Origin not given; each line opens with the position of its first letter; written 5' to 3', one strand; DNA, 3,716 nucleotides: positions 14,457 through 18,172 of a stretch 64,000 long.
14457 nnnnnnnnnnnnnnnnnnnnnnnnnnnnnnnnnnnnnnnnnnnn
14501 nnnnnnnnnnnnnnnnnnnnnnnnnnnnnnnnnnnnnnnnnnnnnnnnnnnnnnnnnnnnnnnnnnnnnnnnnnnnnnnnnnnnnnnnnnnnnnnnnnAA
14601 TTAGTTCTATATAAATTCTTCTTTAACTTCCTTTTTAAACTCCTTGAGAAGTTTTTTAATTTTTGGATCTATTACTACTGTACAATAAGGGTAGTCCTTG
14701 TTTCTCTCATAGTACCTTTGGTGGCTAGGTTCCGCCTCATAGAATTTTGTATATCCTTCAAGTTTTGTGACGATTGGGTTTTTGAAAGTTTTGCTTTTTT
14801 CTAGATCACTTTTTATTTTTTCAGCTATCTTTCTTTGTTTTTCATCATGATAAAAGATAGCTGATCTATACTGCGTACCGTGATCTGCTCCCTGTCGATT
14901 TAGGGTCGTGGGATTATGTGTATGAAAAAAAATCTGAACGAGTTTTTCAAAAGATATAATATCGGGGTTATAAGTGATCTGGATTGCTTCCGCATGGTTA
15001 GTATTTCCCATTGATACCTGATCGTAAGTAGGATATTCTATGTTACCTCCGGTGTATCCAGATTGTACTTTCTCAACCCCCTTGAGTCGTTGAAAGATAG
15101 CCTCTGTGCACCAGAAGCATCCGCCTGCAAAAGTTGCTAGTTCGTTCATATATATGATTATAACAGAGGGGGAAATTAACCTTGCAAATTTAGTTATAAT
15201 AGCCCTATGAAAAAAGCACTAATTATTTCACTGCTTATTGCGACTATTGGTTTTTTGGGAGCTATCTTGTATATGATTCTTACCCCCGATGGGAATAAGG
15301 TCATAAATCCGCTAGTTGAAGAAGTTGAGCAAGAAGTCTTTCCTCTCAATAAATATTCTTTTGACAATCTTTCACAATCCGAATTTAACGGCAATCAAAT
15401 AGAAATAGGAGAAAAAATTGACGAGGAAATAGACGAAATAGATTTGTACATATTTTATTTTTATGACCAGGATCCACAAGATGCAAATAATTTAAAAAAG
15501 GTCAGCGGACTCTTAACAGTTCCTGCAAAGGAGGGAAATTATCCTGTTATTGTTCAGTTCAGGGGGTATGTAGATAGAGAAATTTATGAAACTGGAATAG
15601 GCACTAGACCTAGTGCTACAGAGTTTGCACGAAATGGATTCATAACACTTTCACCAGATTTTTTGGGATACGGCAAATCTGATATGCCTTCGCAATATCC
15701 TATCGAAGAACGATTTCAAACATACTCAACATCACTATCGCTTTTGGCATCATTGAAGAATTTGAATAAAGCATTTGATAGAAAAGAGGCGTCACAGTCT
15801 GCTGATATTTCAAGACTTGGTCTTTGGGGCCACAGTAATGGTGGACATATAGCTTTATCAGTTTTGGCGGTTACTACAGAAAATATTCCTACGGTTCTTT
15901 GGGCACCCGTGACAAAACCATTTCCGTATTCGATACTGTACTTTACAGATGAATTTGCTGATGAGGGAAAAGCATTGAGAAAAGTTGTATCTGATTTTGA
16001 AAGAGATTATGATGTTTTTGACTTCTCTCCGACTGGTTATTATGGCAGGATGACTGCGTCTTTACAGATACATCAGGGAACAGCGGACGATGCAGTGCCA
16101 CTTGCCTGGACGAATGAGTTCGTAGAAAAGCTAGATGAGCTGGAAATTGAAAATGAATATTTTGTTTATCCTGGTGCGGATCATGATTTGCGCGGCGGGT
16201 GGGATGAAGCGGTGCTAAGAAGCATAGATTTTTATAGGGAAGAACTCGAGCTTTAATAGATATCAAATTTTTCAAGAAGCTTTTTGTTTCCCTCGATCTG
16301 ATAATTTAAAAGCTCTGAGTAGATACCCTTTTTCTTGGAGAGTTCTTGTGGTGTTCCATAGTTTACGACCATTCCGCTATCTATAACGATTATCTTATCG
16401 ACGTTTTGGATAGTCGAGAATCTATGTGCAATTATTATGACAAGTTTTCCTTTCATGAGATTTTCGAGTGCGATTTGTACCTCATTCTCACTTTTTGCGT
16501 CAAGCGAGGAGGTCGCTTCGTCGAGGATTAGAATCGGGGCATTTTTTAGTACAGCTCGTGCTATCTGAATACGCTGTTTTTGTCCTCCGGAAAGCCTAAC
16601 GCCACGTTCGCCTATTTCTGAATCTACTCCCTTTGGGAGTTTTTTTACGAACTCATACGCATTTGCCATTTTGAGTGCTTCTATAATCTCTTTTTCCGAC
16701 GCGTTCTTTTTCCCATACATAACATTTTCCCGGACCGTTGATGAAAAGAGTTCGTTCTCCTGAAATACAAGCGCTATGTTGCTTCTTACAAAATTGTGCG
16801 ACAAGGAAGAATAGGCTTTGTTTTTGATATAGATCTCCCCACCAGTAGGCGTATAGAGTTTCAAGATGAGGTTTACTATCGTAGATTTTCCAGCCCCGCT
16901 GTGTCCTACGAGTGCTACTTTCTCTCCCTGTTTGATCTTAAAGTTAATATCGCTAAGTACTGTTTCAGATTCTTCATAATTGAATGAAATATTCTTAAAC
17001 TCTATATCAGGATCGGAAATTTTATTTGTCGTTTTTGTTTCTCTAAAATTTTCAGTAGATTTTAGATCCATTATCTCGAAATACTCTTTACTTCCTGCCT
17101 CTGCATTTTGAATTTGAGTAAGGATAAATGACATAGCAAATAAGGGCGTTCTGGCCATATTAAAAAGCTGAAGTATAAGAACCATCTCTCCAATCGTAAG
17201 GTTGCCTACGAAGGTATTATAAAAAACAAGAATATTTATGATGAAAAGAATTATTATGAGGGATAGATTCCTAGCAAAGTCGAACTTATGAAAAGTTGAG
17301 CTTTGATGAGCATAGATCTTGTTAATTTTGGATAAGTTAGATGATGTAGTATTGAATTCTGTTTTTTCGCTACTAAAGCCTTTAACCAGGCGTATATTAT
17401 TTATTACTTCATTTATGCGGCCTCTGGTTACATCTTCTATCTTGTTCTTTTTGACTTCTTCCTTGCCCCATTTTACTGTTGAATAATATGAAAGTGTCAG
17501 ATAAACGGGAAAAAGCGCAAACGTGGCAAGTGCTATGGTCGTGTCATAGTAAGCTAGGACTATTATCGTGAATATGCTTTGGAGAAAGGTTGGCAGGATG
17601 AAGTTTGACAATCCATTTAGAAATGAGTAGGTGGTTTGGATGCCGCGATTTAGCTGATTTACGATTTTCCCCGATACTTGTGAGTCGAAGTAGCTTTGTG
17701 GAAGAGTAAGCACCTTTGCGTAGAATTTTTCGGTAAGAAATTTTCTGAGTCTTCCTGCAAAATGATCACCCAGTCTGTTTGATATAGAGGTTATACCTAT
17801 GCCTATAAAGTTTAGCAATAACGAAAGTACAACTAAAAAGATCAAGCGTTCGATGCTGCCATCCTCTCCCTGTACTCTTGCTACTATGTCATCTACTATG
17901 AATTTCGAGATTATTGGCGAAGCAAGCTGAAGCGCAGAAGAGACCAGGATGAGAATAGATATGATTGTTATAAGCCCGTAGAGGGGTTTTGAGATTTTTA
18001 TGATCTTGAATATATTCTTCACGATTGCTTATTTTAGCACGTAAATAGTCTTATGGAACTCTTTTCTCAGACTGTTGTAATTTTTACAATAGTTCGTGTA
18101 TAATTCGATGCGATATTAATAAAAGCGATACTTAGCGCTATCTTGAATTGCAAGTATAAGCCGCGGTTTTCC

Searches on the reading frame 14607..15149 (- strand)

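Call 24: search_protein_families(library=pfam, proteins=[window:14607-15149:-], max_evalue=0.001)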
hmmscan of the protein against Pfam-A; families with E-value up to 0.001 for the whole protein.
window:14607-15149:- (180 aa): 1 family
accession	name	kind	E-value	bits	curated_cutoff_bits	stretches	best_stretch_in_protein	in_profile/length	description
PF01625.27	PMSR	-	3.1e-64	216.3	23.7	1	5-156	2-152/153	Peptide methionine sulfoxide reductase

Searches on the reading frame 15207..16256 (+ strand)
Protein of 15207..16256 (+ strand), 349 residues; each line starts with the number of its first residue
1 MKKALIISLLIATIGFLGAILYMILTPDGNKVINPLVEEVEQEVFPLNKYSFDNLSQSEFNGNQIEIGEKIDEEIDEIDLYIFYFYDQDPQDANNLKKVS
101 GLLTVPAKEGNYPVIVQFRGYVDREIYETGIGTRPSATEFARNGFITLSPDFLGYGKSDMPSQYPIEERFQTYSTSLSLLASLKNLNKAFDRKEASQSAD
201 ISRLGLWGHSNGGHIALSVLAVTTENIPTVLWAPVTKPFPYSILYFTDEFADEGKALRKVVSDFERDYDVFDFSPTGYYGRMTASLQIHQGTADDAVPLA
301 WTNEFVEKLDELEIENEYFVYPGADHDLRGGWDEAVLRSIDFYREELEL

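Call 24: search_protein_families(library=pfam, proteins=[window:15207-16256:+], max_evalue=0.001)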
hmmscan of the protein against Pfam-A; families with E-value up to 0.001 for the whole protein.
window:15207-16256:+ (349 aa): 8 families
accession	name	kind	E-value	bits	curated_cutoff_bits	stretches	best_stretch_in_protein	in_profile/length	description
PF00326.27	Peptidase_S9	-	6.5e-08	32.7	22.6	1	196-329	58-190/213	Prolyl oligopeptidase family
PF12146.15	Hydrolase_4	-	1.3e-07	31.6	27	1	136-241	23-116/239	Serine aminopeptidase, S33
PF01738.24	DLH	-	1.6e-06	28.3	21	0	135-222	32-117/217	Dienelactone hydrolase family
PF07224.18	Chlorophyllase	-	2.9e-06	26.7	26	1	101-219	31-133/301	Chlorophyllase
PF05448.18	AXE1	-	3.8e-05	23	21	0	69-127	45-98/321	Acetyl xylan esterase (AXE1)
PF20434.5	BD-FAE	-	4.9e-05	23.4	26.8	0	198-223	85-109/215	BD-FAE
PF00561.26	Abhydrolase_1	-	0.00018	21.7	25.8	1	139-229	22-96/245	alpha/beta hydrolase fold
PF12697.13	Abhydrolase_6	-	0.00071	20.7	26.3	0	141-283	24-135/217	Alpha/beta hydrolase family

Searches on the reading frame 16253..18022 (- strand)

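Call 24: search_protein_families(library=pfam, proteins=[window:16253-18022:-], max_evalue=0.001)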
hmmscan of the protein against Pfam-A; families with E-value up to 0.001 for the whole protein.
window:16253-18022:- (589 aa): 5 families
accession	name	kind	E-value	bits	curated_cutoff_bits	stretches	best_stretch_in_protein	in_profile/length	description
PF00005.33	ABC_tran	-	4.3e-36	125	25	1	356-505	1-137/137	ABC transporter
PF00664.28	ABC_membrane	-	1.1e-26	94.6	28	1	19-293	2-273/274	ABC transporter transmembrane region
PF02463.25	SMC_N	-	4.4e-07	30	40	1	369-547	27-211/220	RecF/RecN/SMC N terminal domain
PF03193.22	RsgA_GTPase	-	1.4e-05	25.5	30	1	301-388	46-128/174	RsgA GTPase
PF13555.12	AAA_29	-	0.00062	19.9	27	0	361-394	17-50/61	P-loop containing region of AAA domain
